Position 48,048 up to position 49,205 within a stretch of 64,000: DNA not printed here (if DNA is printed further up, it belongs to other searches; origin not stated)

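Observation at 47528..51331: Minimal PilT/GspE-family ATPase directly downstream of ftsA-ftsZ, followed by three uncharacterised proteins and a Cys-rich mini-protein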

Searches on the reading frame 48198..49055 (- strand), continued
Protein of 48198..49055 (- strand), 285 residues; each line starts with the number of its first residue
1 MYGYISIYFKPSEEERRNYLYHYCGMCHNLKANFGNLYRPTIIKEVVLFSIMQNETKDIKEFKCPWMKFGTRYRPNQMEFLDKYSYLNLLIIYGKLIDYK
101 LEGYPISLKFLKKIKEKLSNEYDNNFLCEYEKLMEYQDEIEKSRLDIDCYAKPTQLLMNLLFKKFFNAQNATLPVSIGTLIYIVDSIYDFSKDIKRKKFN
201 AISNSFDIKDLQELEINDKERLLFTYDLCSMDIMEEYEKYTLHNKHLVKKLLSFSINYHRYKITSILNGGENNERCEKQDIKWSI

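Call 54: find_related_loci(query=A7, collection=metagenome_contigs, flank=4000)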
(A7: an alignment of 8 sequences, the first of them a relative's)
Query A7 (283 aa) in metagenome_contigs; peptide patterns used: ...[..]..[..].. (x = any residue, [..] = any of these).
600 stretches matched a pattern (row limit reached: there are more); 561 encode a relative of the query (tblastn E <= 1e-3); the best 80 are kept; 80 distinct loci.
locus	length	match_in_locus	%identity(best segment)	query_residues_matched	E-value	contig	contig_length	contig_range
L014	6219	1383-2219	40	1-267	6e-62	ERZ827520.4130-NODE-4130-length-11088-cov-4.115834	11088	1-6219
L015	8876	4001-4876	40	1-277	7e-62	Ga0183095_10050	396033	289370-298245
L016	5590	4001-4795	39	1-267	4e-58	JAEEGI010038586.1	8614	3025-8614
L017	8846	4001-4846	43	1-267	8e-58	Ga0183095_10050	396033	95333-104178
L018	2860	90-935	43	1-267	1e-57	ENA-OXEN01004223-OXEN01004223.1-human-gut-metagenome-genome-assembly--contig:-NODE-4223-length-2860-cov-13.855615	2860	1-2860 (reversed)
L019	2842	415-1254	38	1-275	9e-58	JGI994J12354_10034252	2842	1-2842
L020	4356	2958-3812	41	1-276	4e-57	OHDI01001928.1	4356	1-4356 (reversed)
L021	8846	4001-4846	38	1-277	4e-57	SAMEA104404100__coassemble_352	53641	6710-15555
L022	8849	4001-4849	37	1-275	5e-57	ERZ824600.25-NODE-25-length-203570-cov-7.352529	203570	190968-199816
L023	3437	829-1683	37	1-275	6e-57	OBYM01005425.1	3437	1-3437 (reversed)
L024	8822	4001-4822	39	1-275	7e-57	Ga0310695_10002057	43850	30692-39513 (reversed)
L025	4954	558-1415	36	1-276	2e-56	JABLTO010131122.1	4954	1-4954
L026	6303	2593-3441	37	1-275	3e-56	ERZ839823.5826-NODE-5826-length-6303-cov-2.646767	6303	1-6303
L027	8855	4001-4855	38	1-275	3e-55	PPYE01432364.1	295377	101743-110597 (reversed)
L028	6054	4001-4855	38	1-275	3e-55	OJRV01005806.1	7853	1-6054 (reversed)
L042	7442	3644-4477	38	1-278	5e-54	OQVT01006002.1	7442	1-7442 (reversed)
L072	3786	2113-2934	37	1-264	3e-48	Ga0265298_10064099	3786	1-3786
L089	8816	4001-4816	35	1-267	2e-45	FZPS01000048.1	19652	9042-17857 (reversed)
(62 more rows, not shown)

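Call 57: search_protein_families(library=pfam, proteins=[L027:5604-6137:+, L015:5542-6096:+, L042:5089-5625:+, L089:5494-6027:+, L027:4922-5581:+], max_evalue=1)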
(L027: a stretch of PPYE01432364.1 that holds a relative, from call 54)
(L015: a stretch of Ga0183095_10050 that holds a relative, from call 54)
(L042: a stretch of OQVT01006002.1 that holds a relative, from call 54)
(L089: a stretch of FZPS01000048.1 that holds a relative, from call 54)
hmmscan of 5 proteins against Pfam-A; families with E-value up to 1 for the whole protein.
L027:5604-6137:+ (177 aa): 0 families

L015:5542-6096:+ (184 aa): 0 families

L042:5089-5625:+ (178 aa): 2 families
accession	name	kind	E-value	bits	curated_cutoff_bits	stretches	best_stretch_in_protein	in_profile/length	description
PF08183.16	SpoV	-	0.13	12.7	20.6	1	94-108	7-21/25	Stage V sporulation protein family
PF25659.1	YohP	-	0.6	10.5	27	0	136-150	13-27/28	Membrane protein YohP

L089:5494-6027:+ (177 aa): 0 families

L027:4922-5581:+ (219 aa): 7 families
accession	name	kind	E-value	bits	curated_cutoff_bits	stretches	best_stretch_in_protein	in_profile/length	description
PF00226.36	DnaJ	-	2e-19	69.8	27.8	1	7-69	1-60/63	DnaJ domain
PF13446.11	RPT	-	0.0024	18.1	28.2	1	6-31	3-28/59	A repeated domain in UCH-protein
PF07719.23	TPR_2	-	0.0025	18.3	27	1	129-161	2-34/34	Tetratricopeptide repeat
PF14559.12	TPR_19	-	0.023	15.4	25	1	104-126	34-56/68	Tetratricopeptide repeat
PF13181.12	TPR_8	-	0.024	15.2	25.7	1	131-160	4-33/34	Tetratricopeptide repeat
PF07172.16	GRP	-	0.074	14.1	30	1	51-90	29-68/90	Glycine rich protein family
PF16918.11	PknG_TPR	-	0.34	10.1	27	1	98-164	97-164/340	Protein kinase G tetratricopeptide repeat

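Call 58: search_protein_families(library=ncbifam, proteins=[L027:5604-6137:+, L015:5542-6096:+, L042:5089-5625:+, L089:5494-6027:+, L027:4922-5581:+, L027:4001-4888:+], max_evalue=1)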
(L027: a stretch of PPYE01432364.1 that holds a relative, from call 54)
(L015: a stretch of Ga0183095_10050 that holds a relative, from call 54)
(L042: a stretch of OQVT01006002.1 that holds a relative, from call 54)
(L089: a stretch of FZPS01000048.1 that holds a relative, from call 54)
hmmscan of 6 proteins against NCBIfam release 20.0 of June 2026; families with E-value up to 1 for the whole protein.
L027:5604-6137:+ (177 aa): 2 families
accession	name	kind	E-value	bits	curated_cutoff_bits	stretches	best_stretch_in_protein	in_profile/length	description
NF043039.1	HgcAB_like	equivalog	0.029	14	285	1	47-173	156-288/350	HgcAB-like fusion protein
NF047418.1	teichoic_AuxB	equivalog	0.066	12.2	300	1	89-123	10-44/345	lipoteichoic acid stability factor AuxB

L015:5542-6096:+ (184 aa): 1 family
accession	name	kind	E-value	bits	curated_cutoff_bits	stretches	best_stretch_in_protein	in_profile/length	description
NF043039.1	HgcAB_like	equivalog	0.097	12.2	285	1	52-167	156-279/350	HgcAB-like fusion protein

L042:5089-5625:+ (178 aa): 3 families
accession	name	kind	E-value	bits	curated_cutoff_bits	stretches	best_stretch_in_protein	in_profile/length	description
NF011327.0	PRK14741.1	equivalog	0.0016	18.1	55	1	94-106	7-19/26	stage V sporulation protein SpoVM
NF033436.3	SpoVM_broad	equivalog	0.0045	17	31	1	94-107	7-20/26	stage V sporulation protein SpoVM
NF045801.1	efflux_ABUW_0982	equivalog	0.0092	14.9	675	1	11-59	232-281/392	chloramphenicol efflux transporter CxpE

L089:5494-6027:+ (177 aa): 0 families

L027:4922-5581:+ (219 aa): 21 families
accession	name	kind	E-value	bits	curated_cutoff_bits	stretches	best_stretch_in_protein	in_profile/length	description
TIGR02349.1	DnaJ_bact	equivalog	1e-19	71.2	377.2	1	8-94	2-84/354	molecular chaperone DnaJ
NF008035.0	PRK10767.1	subfamily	5.5e-17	61.9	338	1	6-103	4-96/374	molecular chaperone DnaJ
NF037946.1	terminal_TopJ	equivalog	7.7e-17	61.1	300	1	7-83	6-74/810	terminal organelle assembly protein TopJ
NF010874.0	PRK14281.1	equivalog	1.1e-16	60.9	619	1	7-102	4-95/397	chaperone protein DnaJ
NF010892.0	PRK14299.1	equivalog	1.5e-16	60.5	392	1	6-92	4-86/291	chaperone protein DnaJ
TIGR03835.1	termin_org_DnaJ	equivalog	1.6e-14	53.3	512.25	1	7-78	3-69/871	terminal organelle assembly protein TopJ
NF010871.0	PRK14278.1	equivalog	2.5e-14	52.9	502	1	6-91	3-85/378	molecular chaperone DnaJ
NF010885.0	PRK14292.1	equivalog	7.2e-14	51.6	585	1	6-91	2-82/371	chaperone protein DnaJ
NF010894.0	PRK14301.1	equivalog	9e-14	51.2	548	1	6-88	4-84/373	chaperone protein DnaJ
NF010872.0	PRK14279.1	equivalog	2.4e-13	50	556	1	6-108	9-109/394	molecular chaperone DnaJ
NF050028.1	CldAdptActJ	equivalog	1.8e-12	47.6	150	1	5-70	1-67/93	cold adaptation protein ActJcold adaptation protein ActJ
NF006948.0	PRK09430.1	equivalog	2.4e-12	47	162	1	4-68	198-266/267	co-chaperone DjlA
NF007618.0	PRK10266.1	equivalog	3.6e-12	46.4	403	1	5-72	3-65/306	curved DNA-binding protein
NF001420.0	PRK00294.1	equivalog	8.2e-06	26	169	1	21-66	21-68/173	co-chaperone HscB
NF003449.0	PRK05014.1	equivalog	1.7e-05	25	189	1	22-64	19-63/172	co-chaperone HscB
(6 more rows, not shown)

L027:4001-4888:+ (295 aa): 1 family
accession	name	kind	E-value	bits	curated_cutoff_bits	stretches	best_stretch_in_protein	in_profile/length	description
NF033912.1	msc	subfamily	0.03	13.5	100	1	156-201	161-204/365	mechanosensitive ion channel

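Call 68: find_encoding_contigs(protein=P0141, flank=7000, max_places=1)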
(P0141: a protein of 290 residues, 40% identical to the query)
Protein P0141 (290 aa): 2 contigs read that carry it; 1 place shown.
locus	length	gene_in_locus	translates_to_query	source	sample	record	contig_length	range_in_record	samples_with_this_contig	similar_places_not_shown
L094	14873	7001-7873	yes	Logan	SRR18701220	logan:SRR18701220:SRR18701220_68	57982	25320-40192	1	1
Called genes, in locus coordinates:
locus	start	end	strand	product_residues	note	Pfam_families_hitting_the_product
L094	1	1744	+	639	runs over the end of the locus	PF02518:HATPase_c, PF00204:DNA_gyraseB, PF01751:Toprim, PF00986:DNA_gyraseB_C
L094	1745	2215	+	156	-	PF16235:DUF4894 (weak)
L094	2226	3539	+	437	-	PF02491:SHS2_FTSA (weak), PF14450:FtsA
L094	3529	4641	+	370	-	PF00091:Tubulin, PF12327:FtsZ_C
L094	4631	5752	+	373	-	PF00437:T2SSE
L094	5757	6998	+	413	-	-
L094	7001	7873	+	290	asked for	PF18937:DUF5685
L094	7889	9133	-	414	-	PF06245:DUF1015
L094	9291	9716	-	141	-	PF02130:YbeY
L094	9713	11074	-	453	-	PF07698:7TM-7TMR_HD, PF01966:HD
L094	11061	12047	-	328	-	PF01695:IstB_IS21 (faint), PF02562:PhoH, PF13245:AAA_19, PF13604:AAA_30 (weak)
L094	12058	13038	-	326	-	PF00389:2-Hacid_dh, PF07991:KARI_N (faint), PF02826:2-Hacid_dh_C, PF03807:F420_oxidored (weak)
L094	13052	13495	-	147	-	-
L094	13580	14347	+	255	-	PF02698:DUF218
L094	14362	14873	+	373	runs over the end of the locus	PF03193:RsgA_GTPase (weak), PF01926:MMR_HSR1, PF02421:FeoB_N, PF21516:YqeH-like_C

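Call 71: search_solved_structures(query=A6, max_evalue=10, show_alignments=3)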
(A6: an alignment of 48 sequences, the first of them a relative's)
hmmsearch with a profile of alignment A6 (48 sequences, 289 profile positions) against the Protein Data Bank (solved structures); distinct sequences matched with E-value up to 10: 14.
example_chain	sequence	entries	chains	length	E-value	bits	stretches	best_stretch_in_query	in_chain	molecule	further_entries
5cwb_A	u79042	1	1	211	0.49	12.7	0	124-191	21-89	Designed helical repeat protein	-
9fw7_A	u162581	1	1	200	0.66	12.3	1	227-281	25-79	Retroaldolase 32 (RAD32)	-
2zqm_A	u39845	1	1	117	0.74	12.1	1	100-167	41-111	Prefoldin beta subunit 1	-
6fad_A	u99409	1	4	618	0.85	11.9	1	116-152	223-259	SRSF protein kinase 1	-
9cb1_D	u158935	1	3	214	1.1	11.6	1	18-76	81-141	5-1 Fab Light Chain Variable Domain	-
2jee_A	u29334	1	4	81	1.1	11.5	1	113-175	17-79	CELL DIVISION PROTEIN ZAPB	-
2zdi_A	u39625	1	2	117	1.3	11.3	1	106-167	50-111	Prefoldin subunit beta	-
4uos_A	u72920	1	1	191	1.4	11.2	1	107-185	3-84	DESIGNED HELICAL BUNDLE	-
7mwr_B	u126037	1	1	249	1.6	11.1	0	125-191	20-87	LHD101B4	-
9cfs_A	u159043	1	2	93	1.6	11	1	112-179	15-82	Long regulatory protein rop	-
8cwy_A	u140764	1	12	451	1.8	10.9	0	134-183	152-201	T32-15-1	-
8cws_A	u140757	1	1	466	1.8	10.8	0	123-182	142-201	F4132-2 Chain A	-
7zkx_A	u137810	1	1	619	2.4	10.4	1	113-157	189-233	SRSF protein kinase 2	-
9drl_A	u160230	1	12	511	4.3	9.6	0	116-185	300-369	T33-549_B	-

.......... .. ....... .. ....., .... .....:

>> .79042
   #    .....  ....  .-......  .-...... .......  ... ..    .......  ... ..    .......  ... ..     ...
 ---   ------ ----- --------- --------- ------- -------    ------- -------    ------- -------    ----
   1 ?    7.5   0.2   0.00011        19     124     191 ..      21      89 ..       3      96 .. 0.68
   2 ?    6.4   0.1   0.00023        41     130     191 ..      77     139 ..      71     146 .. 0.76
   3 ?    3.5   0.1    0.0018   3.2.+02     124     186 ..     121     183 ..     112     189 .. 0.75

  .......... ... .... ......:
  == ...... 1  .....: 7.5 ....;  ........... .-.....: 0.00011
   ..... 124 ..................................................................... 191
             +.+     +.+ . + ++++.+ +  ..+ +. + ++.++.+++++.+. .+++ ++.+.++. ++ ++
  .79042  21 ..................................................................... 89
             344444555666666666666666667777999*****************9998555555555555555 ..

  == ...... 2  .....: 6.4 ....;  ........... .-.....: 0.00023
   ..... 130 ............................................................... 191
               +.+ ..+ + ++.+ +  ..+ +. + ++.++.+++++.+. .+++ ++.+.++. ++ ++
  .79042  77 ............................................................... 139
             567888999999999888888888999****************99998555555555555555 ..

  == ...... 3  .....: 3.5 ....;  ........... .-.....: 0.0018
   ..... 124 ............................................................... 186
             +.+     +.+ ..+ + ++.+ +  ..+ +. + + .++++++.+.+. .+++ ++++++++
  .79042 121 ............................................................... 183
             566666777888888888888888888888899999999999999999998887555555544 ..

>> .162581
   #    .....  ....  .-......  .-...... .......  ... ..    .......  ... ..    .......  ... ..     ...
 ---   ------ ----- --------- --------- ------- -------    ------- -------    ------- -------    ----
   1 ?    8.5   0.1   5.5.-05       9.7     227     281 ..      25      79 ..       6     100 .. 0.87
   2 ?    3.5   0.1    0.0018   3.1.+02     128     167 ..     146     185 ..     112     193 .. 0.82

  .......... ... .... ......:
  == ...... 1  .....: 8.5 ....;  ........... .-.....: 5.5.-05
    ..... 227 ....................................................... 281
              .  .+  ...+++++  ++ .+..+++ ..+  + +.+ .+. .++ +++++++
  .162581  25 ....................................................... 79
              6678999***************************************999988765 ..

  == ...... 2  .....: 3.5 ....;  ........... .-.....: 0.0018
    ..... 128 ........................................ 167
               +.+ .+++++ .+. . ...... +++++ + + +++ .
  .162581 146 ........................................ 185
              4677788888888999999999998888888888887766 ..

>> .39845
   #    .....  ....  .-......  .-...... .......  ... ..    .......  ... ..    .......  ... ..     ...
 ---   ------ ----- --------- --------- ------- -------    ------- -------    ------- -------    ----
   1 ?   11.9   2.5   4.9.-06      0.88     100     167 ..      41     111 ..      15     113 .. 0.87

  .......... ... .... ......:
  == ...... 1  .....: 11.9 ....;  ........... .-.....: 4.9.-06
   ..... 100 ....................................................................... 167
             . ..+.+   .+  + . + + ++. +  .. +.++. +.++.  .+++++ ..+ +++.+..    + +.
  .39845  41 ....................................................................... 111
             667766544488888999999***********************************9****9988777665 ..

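Call 80: fold_search(model_id=the predicted structure, library=pdb)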
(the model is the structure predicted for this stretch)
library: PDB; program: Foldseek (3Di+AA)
matches with E <= 10: 184; with E <= 0.001: 0
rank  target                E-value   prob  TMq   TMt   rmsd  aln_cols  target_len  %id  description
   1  9hqd_B                1.5e-01  0.84  0.34  0.34  11.2       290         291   11  T-Muurolol Synthase from Roseiflexus castenholzii (TmS) in complex with 2,3-DHFPP [P2(1)2(1)2(1)] (released 2025-12-24)
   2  9hqz_B                6.8e-01  0.66  0.33  0.32   8.9       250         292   10  T-Muurolol Synthase from Roseiflexus castenholzii (TmS) in complex with converted 1,2-DHNPP (compound 1) (released 2025-12-24)
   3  9hqz_A                8.6e-01  0.57  0.34  0.32  10.2       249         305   10  T-Muurolol Synthase from Roseiflexus castenholzii (TmS) in complex with converted 1,2-DHNPP (compound 1) (released 2025-12-24)
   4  3m9u_B                9.0e-01  0.80  0.38  0.38   6.3       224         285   12  Crystal structure of geranylgeranyl pyrophosphate synthase from lactobacillus brevis atcc 367 (released 2010-04-07)
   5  2e91_A                1.1e+00  0.25  0.31  0.30  15.1       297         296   11  S. cerevisiae geranylgeranyl pyrophosphate synthase in complex with magnesium and BPH-91 (released 2007-06-12)
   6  8kih                  1.1e+00  0.16  0.26  0.26  13.4       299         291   13  PhmA, a type I diterpene synthase without NST/DTE motif (released 2023-10-04)
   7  8ki5                  1.1e+00  0.30  0.33  0.33  11.2       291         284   10  PhmA, a type I diterpene synthase without NST/DTE motif (released 2023-10-04)
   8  9k83_A                1.2e+00  0.28  0.24  0.29  11.1       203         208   11  Cryo-EM structure of designed zinc-induced filament Fiber-n6-Zn1-HEHE-43 (released 2025-10-29)
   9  2z50_B                1.2e+00  0.16  0.27  0.27  15.5       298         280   11  S. cerevisiae geranylgeranyl pyrophosphate synthase in complex with BPH-28 (released 2008-07-01)
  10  8vp1_B                1.4e+00  0.04  0.12  0.08  24.1       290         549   11  Cryo-EM structure of the ABC transporter PCAT1 cysteine-free core bound with ATP (released 2024-10-30)
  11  7ao1_A                1.6e+00  0.30  0.36  0.35   8.2       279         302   12  Crystal structure of CotB2 variant W288F in complex with alendronate (released 2020-12-02)
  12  7uzf_R                1.6e+00  0.08  0.18  0.19  21.4       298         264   11  Rat Kidney V-ATPase with SidK, State 1 (released 2023-11-22)
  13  4zq0_B                1.8e+00  0.08  0.17  0.19  14.6       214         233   12  crystal structure of Giardia 14-3-3 in complex with the phosphopeptide A8Ap (released 2016-03-30)
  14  2zeu_B                2.0e+00  0.15  0.27  0.25  15.6       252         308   13  S. Cerevisiae Geranylgeranyl Pyrophosphate Synthase in Complex with BPH-715 (released 2008-12-23)
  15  5nx5_B                2.1e+00  0.35  0.32  0.32   8.6       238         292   10  Crystal structure of Linalool/Nerolidol synthase from Streptomyces clavuligerus in complex with 2-fluorogeranyl diphos (released 2017-09-20)
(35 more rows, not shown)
